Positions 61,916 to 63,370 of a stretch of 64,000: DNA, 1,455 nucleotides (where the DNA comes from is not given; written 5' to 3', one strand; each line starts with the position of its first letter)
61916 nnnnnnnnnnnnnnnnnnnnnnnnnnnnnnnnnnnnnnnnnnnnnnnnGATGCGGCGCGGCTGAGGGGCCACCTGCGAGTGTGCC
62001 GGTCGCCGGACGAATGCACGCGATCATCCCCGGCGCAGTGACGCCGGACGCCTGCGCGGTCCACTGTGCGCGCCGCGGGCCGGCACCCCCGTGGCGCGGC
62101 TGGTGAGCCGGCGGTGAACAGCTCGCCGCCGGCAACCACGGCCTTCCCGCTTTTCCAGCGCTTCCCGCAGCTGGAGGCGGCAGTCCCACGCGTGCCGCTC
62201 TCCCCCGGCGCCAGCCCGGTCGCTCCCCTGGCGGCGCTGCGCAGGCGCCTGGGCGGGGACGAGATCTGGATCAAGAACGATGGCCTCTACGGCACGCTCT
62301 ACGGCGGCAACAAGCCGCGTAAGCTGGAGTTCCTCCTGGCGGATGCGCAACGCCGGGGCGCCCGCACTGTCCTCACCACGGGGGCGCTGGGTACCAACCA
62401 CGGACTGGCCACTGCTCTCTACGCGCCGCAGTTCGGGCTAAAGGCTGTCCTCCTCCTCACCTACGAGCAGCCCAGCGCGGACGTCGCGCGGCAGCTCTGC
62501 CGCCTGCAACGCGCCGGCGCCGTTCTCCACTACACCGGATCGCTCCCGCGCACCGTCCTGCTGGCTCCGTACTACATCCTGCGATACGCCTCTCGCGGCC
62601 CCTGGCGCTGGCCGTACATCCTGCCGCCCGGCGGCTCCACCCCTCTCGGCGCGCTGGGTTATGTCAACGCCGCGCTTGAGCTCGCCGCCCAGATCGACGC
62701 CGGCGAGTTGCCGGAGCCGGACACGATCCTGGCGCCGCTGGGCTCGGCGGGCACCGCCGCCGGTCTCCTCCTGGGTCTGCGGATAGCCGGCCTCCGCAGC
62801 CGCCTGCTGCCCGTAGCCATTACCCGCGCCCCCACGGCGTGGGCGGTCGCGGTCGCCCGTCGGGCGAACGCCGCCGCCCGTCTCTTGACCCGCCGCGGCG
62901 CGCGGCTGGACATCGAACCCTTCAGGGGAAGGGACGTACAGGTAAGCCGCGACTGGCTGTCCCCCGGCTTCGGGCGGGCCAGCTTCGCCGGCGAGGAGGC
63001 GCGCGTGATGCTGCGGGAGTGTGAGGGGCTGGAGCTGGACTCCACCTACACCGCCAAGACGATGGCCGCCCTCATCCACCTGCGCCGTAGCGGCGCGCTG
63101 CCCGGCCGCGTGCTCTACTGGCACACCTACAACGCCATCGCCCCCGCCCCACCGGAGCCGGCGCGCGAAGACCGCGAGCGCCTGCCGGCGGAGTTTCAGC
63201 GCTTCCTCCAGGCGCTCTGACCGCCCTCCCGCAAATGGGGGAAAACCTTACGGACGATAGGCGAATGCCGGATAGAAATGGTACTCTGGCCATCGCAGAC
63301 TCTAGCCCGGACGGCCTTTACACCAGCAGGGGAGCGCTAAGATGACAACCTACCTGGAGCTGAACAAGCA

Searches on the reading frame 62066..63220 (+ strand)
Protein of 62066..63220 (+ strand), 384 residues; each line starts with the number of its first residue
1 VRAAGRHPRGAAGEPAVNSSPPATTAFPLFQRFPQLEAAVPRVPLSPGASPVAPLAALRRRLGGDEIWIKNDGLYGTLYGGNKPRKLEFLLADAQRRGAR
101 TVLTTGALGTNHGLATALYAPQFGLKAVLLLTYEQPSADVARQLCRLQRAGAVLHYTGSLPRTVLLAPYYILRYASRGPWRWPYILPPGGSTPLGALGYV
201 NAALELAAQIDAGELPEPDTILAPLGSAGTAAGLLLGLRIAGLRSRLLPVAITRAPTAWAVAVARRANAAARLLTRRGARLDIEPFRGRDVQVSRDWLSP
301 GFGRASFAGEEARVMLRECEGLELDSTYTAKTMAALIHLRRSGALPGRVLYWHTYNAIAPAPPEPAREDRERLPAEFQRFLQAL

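Call 4: search_protein_families(library=pfam, proteins=[window:62066-63220:+], max_evalue=0.01)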
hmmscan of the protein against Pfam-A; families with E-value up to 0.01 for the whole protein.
window:62066-63220:+ (384 aa): 1 family
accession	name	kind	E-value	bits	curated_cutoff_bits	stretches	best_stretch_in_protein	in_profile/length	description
PF00291.31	PALP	-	2.7e-30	106.2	35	1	47-353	5-293/295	Pyridoxal-phosphate dependent enzyme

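Call 6: search_protein_families(library=ncbifam, proteins=[window:62066-63220:+], max_evalue=0.01)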
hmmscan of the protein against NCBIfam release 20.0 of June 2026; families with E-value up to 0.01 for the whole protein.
window:62066-63220:+ (384 aa): 11 families
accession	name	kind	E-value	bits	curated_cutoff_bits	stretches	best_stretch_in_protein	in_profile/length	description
NF052482.1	sulfolyase_CuyA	equivalog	6.5e-54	183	450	1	39-355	5-319/332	D-cysteate sulfo-lyase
NF052537.1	CoM_syn_XcbE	exception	1.3e-50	172.5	450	1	38-354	4-314/322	coenzyme M biosynthesis enzyme XcbE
TIGR01275.1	ACC_deam_rel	subfamily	1.7e-44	152.4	289.4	1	47-355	5-309/321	pyridoxal phosphate-dependent enzymes, D-cysteine desulfhydrase family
NF003030.0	PRK03910.1-3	equivalog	1.8e-41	142.4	429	1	38-357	11-325/338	D-cysteine desulfhydrase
NF010646.0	PRK14045.1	equivalog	3.1e-38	131.9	550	2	36-132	8-103/329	1-aminocyclopropane-1-carboxylate deaminase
NF003032.0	PRK03910.1-5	equivalog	4.4e-38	131.3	469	1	38-338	8-299/330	D-cysteine desulfhydrase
NF003029.0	PRK03910.1-1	equivalog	1.4e-36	126.6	610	1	41-356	10-317/328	D-cysteine desulfhydrase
TIGR01274.1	ACC_deam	equivalog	5.1e-25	88.3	392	1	39-356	4-323/337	1-aminocyclopropane-1-carboxylate deaminase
NF004996.0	PRK06381.1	equivalog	3.2e-06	26.4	266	1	46-261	12-205/319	threonine synthase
NF006050.0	PRK08197.1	equivalog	1.9e-05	23.6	303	1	42-148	73-173/406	threonine synthase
NF006094.0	PRK08246.1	subfamily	0.0047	16.4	331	0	104-234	71-185/310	serine/threonine dehydratase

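Call 65: search_protein_families(library=ncbifam, proteins=[L031:13623-16394:+, L053:11052-13736:+, L051:9628-12375:-, L079:14148-16898:+, L068:3943-6783:+], max_evalue=1e-100)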
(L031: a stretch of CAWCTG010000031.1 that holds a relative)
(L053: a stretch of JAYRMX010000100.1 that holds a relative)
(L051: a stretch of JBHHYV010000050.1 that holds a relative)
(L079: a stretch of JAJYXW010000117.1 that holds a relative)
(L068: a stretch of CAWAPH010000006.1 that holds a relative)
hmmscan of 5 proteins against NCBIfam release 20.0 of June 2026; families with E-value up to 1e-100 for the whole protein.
L031:13623-16394:+ (924 aa): 2 families
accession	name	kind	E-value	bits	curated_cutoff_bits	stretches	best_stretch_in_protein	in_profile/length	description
TIGR03479.1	DMSO_red_II_alp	subfamily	4.9e-229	762.8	984.75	1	1-922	52-912/913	molybdopterin-dependent oxidoreductase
NF042978.1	EthbenzDh_ebdA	equivalog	8.7e-177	589.7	2000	1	1-919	72-971/977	ethylbenzene dehydrogenase subunit alpha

L053:11052-13736:+ (895 aa): 2 families
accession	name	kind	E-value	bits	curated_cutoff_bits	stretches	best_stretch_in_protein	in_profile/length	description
TIGR03479.1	DMSO_red_II_alp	subfamily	5.4e-268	891.8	984.75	1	2-895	41-894/913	molybdopterin-dependent oxidoreductase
NF042978.1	EthbenzDh_ebdA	equivalog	1.6e-183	612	2000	1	1-895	60-955/977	ethylbenzene dehydrogenase subunit alpha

L051:9628-12375:- (916 aa): 2 families
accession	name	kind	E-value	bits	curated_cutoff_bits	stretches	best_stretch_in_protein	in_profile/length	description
TIGR03479.1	DMSO_red_II_alp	subfamily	8.3e-247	821.6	984.75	1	3-914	43-913/913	molybdopterin-dependent oxidoreductase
NF042978.1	EthbenzDh_ebdA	equivalog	4e-209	696.8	2000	1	3-915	63-976/977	ethylbenzene dehydrogenase subunit alpha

L079:14148-16898:+ (917 aa): 2 families
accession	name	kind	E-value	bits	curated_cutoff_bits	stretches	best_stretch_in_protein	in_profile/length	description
TIGR03479.1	DMSO_red_II_alp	subfamily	5.8e-239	795.7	984.75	1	14-915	46-913/913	molybdopterin-dependent oxidoreductase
NF042978.1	EthbenzDh_ebdA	equivalog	3.9e-201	670.3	2000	1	9-915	61-975/977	ethylbenzene dehydrogenase subunit alpha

L068:3943-6783:+ (947 aa): 2 families
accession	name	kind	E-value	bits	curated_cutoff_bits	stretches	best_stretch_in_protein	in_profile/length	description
TIGR03479.1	DMSO_red_II_alp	subfamily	2.2e-239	797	984.75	1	3-946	1-893/913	molybdopterin-dependent oxidoreductase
NF042978.1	EthbenzDh_ebdA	equivalog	3.5e-137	458.6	2000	1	3-942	21-950/977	ethylbenzene dehydrogenase subunit alpha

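Call 75: search_protein_families(library=pfam, proteins=[L063:1846-3081:+, L017:18878-20101:-, L021:4453-6009:+, L084:4481-5332:-, L066:16433-16783:-, L041:1109-1933:-, L013:12386-13519:+, L061:1389-2213:+, L040:3681-4961:-, L058:15207-16853:-], max_evalue=0.00001)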
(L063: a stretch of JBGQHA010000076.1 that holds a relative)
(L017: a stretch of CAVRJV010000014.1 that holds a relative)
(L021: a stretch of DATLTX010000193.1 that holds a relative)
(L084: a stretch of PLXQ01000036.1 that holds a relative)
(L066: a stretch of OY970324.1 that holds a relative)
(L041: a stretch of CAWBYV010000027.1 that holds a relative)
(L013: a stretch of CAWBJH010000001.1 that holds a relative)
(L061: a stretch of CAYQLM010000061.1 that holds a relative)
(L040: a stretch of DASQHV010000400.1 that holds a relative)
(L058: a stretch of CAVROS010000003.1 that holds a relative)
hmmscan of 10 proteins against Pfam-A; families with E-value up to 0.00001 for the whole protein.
L063:1846-3081:+ (412 aa): 5 families
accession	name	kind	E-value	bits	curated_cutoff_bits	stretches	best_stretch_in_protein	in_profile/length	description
PF00441.29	Acyl-CoA_dh_1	-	2.1e-31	109.5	22.4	1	276-408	18-149/150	Acyl-CoA dehydrogenase, C-terminal domain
PF02770.24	Acyl-CoA_dh_M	-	2.6e-15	56.8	33.3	1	139-247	1-97/97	Acyl-CoA dehydrogenase, middle domain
PF08028.16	Acyl-CoA_dh_2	-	7.6e-13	49.4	22.7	1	279-389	6-125/134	Acyl-CoA dehydrogenase, C-terminal domain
PF02771.21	Acyl-CoA_dh_N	-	4.2e-10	40.4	22.9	1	12-118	1-101/113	Acyl-CoA dehydrogenase, N-terminal domain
PF22924.1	ACOX_C_alpha1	-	9.7e-06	25.9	27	0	304-409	47-169/169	Acyl-CoA oxidase, C-alpha1 domain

L017:18878-20101:- (408 aa): 6 families
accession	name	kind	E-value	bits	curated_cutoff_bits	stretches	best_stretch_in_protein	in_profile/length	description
PF22691.2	Thiolase_C_1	-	9e-39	132.9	28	1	276-398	17-138/144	Thiolase C-terminal domain-like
PF00108.29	Thiolase_N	-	2.9e-26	92.8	26.4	1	7-246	1-259/260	Thiolase, N-terminal domain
PF02803.24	Thiolase_C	-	1.3e-10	41.4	27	1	283-375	28-102/123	Thiolase, C-terminal domain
PF00109.32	ketoacyl-synt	-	4.9e-09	36.6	20.8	1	65-133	152-218/252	Beta-ketoacyl synthase, N-terminal domain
PF08545.16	ACP_syn_III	-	7e-07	29.5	24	0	83-121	1-39/80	3-Oxoacyl-[acyl-carrier-protein (ACP)] synthase III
PF02801.28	Ketoacyl-synt_C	-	3.6e-06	27.4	20.8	0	270-308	18-56/119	Beta-ketoacyl synthase, C-terminal domain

L021:4453-6009:+ (519 aa): 2 families
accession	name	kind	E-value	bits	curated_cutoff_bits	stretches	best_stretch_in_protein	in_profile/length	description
PF00501.34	AMP-binding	-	3.5e-63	214.1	29.9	1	13-360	2-378/384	AMP-binding enzyme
PF13193.12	AMP-binding_C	-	2.1e-14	54.6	24.5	1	417-490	1-74/76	AMP-binding enzyme C-terminal domain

L084:4481-5332:- (284 aa): 2 families
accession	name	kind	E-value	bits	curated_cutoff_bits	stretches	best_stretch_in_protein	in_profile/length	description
PF00378.25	ECH_1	-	2.2e-59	201.3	27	1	22-279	2-250/251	Enoyl-CoA hydratase/isomerase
PF16113.10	ECH_2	-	2.6e-30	106.5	27.2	1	27-271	2-239/335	Enoyl-CoA hydratase/isomerase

L066:16433-16783:- (117 aa): 0 families

L041:1109-1933:- (275 aa): 4 families
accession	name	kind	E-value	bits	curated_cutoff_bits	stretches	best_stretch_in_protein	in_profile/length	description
PF13561.12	adh_short_C2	-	1.3e-60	205.4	27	1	12-272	1-235/236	Enoyl-(Acyl carrier protein) reductase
PF00106.31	adh_short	-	1.1e-53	182.1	26.6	1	6-211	1-189/195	short chain dehydrogenase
PF23441.1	SDR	-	4.6e-09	36.5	27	1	76-272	68-255/258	SDR-like rossmann domain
PF08659.16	KR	-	1.9e-07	31.6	22.6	1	9-176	4-154/180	KR domain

L013:12386-13519:+ (378 aa): 3 families
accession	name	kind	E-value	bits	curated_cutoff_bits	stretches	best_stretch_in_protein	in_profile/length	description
PF03060.21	NMO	-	1.3e-44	153.4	28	1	11-359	2-327/331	Nitronate monooxygenase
PF01070.24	FMN_dh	-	9.5e-10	38.5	24.9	1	164-247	226-306/350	FMN-dependent dehydrogenase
PF00478.31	IMPDH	-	1.9e-07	30.9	25.6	0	205-258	198-251/345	IMP dehydrogenase / GMP reductase domain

L061:1389-2213:+ (275 aa): 1 family
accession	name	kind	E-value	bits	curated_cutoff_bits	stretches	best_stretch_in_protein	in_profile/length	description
PF00881.29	Nitroreductase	-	5.3e-17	63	23.5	1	8-192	2-167/167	Nitroreductase family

L040:3681-4961:- (427 aa): 1 family
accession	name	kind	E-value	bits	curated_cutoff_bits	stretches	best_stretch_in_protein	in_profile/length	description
PF07992.20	Pyr_redox_2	-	6.5e-13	49.2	26.1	1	8-121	2-121/291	Pyridine nucleotide-disulphide oxidoreductase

L058:15207-16853:- (549 aa): 1 family
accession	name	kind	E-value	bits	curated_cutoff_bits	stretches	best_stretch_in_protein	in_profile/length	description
PF00171.27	Aldedh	-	9.4e-171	568.8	23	1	96-545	7-461/461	Aldehyde dehydrogenase family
